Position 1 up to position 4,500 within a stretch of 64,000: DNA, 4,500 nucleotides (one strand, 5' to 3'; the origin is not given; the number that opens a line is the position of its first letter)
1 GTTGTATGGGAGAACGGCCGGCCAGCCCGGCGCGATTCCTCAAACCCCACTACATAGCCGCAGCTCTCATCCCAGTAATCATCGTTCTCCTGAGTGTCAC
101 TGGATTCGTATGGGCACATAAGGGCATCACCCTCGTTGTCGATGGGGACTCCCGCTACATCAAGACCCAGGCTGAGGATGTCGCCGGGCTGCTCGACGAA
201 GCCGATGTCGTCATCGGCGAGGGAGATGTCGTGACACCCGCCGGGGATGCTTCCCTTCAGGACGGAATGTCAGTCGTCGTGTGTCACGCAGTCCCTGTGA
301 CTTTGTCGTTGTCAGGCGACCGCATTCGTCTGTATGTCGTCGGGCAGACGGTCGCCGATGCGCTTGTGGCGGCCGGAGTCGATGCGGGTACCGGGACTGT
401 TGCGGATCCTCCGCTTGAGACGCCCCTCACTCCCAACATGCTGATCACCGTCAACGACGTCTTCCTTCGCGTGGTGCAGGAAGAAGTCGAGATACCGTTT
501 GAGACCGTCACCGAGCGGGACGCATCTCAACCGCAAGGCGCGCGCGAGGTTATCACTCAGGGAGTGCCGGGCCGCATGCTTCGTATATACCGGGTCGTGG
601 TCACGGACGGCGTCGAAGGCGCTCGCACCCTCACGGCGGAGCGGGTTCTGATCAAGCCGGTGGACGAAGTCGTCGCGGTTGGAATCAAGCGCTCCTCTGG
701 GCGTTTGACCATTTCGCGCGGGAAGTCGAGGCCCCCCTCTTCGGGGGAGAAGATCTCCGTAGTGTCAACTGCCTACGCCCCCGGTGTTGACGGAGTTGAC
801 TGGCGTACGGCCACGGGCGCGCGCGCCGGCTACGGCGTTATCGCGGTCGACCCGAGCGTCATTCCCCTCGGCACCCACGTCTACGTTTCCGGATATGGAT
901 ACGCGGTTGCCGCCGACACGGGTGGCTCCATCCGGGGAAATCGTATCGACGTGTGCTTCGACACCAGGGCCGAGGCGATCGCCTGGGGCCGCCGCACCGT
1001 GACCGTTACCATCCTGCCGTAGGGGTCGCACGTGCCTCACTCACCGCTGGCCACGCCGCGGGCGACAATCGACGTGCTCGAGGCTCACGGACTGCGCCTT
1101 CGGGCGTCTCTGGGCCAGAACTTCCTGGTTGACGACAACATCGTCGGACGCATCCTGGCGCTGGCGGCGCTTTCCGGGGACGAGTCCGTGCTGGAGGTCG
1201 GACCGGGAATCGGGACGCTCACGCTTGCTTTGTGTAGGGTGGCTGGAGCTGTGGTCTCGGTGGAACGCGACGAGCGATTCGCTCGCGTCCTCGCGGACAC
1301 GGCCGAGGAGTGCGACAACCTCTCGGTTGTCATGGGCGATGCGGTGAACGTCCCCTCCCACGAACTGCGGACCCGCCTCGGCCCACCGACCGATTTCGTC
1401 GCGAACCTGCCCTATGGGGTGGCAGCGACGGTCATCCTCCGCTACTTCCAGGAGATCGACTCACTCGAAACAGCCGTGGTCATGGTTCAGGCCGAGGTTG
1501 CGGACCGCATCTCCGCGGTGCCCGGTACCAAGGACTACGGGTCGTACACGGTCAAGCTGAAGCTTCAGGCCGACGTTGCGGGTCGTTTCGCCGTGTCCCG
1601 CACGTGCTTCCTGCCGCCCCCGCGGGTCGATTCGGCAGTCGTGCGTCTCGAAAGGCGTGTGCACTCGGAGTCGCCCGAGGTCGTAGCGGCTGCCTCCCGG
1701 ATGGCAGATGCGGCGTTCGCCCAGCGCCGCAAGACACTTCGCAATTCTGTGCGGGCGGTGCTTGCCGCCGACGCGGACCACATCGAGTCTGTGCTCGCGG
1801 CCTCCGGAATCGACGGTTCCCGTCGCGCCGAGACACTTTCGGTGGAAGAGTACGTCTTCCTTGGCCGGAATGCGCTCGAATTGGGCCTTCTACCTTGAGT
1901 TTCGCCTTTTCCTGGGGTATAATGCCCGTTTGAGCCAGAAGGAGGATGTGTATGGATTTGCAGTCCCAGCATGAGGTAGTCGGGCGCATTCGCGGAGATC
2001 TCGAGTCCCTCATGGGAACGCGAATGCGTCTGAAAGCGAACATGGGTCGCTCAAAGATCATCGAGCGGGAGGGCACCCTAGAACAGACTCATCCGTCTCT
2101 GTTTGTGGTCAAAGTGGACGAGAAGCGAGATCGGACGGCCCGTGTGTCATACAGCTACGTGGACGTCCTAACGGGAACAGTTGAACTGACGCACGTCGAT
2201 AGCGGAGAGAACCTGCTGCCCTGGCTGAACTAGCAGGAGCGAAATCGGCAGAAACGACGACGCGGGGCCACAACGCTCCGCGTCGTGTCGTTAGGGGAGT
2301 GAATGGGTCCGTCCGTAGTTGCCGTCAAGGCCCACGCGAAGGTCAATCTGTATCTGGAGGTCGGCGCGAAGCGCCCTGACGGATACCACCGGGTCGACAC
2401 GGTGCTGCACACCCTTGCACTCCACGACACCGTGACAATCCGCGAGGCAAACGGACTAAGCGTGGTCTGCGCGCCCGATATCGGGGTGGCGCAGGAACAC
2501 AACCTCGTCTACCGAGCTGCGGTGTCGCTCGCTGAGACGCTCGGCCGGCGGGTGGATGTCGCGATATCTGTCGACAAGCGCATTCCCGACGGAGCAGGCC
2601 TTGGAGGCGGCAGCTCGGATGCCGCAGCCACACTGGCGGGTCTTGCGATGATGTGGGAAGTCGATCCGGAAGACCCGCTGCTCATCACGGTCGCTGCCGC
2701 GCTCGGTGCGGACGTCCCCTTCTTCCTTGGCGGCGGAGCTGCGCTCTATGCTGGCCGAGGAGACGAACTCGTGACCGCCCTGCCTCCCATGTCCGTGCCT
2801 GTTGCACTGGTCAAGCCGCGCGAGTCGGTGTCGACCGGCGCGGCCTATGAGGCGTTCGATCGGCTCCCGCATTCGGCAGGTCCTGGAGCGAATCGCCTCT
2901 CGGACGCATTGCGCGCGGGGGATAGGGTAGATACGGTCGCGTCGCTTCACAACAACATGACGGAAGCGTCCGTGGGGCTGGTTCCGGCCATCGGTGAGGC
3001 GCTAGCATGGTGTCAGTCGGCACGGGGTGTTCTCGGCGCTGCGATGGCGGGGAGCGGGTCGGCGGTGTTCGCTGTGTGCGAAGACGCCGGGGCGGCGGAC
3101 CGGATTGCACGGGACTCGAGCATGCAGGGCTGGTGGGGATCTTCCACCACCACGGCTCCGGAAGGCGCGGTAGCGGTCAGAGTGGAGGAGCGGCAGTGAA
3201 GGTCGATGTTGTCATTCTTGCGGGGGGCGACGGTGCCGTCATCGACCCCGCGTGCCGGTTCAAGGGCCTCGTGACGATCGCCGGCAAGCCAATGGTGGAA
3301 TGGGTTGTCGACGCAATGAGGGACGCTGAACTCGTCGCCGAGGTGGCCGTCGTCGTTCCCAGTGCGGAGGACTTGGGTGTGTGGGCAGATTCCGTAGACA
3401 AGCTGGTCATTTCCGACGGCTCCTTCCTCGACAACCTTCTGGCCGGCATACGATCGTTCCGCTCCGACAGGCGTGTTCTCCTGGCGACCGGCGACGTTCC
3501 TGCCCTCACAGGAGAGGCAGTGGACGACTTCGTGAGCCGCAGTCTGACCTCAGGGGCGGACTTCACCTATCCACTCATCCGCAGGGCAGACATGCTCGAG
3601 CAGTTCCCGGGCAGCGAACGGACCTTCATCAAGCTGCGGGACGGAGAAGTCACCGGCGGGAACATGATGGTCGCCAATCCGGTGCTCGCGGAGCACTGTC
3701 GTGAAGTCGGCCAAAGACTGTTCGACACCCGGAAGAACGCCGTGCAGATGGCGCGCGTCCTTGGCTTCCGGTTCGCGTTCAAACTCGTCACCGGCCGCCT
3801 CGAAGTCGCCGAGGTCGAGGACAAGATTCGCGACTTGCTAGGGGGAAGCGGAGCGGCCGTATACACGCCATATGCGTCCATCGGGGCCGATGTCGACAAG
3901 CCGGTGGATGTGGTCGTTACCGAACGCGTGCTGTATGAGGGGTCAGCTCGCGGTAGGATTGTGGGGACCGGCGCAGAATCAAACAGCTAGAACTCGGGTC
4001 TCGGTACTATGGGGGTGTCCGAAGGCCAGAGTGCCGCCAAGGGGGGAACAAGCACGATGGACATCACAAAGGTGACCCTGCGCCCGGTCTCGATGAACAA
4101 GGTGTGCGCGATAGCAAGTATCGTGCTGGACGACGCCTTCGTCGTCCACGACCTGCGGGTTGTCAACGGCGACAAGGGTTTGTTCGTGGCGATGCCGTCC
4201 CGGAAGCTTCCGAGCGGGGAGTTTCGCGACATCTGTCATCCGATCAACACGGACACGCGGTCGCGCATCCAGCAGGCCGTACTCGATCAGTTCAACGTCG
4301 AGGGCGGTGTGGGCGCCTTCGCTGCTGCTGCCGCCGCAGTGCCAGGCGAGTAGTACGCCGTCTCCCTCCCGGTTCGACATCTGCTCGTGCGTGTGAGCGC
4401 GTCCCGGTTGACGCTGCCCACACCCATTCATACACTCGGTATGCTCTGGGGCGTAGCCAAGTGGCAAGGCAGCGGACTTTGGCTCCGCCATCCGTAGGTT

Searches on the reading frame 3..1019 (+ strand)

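Call 69: search_protein_families(library=pfam, proteins=[window:3-1019:+], max_evalue=0.0001)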
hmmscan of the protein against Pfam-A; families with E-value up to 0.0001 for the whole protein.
window:3-1019:+ (339 aa): 3 families
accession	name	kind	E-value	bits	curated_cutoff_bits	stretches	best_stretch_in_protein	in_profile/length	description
PF06725.17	3D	-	1.6e-21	76.7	23.8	1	279-338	2-71/72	3D domain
PF07501.17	G5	-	1.4e-17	64.1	23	1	157-229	3-75/75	G5 domain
PF03990.20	DUF348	-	1.1e-12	47.9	24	1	42-82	1-41/41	G5-linked-Ubiquitin-like domain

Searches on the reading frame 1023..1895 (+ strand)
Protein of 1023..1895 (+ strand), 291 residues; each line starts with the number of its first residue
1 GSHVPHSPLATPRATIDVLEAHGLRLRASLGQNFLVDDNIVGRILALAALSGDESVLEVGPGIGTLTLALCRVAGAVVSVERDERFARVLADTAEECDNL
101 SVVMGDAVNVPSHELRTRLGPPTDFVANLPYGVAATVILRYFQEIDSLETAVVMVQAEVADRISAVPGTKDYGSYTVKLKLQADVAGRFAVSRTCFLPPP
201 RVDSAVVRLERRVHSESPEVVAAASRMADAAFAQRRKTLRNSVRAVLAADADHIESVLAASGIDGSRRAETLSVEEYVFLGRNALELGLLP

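Call 69: search_protein_families(library=pfam, proteins=[window:1023-1895:+], max_evalue=0.0001)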
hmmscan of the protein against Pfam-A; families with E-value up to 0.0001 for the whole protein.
window:1023-1895:+ (291 aa): 1 family
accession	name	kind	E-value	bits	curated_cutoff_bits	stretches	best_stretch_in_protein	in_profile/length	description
PF00398.26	RrnaAD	-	1.1e-46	159.6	24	1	25-277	3-260/263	Ribosomal RNA adenine dimethylase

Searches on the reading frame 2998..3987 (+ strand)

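Call 69: search_protein_families(library=pfam, proteins=[window:2998-3987:+], max_evalue=0.0001)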
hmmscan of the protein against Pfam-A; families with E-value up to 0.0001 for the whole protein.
window:2998-3987:+ (330 aa): 1 family
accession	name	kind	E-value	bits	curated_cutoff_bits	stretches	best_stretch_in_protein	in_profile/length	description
PF12804.13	NTP_transf_3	-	2e-13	51.2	27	1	71-194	1-123/160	MobA-like NTP transferase domain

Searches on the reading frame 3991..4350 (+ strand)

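Call 69: search_protein_families(library=pfam, proteins=[window:3991-4350:+], max_evalue=0.0001)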
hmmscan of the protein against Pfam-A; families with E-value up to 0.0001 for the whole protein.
window:3991-4350:+ (120 aa): 1 family
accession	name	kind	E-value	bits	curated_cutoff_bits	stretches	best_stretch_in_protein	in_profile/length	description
PF04026.17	SpoVG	-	3.8e-31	107.5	29.6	1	23-102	1-81/82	SpoVG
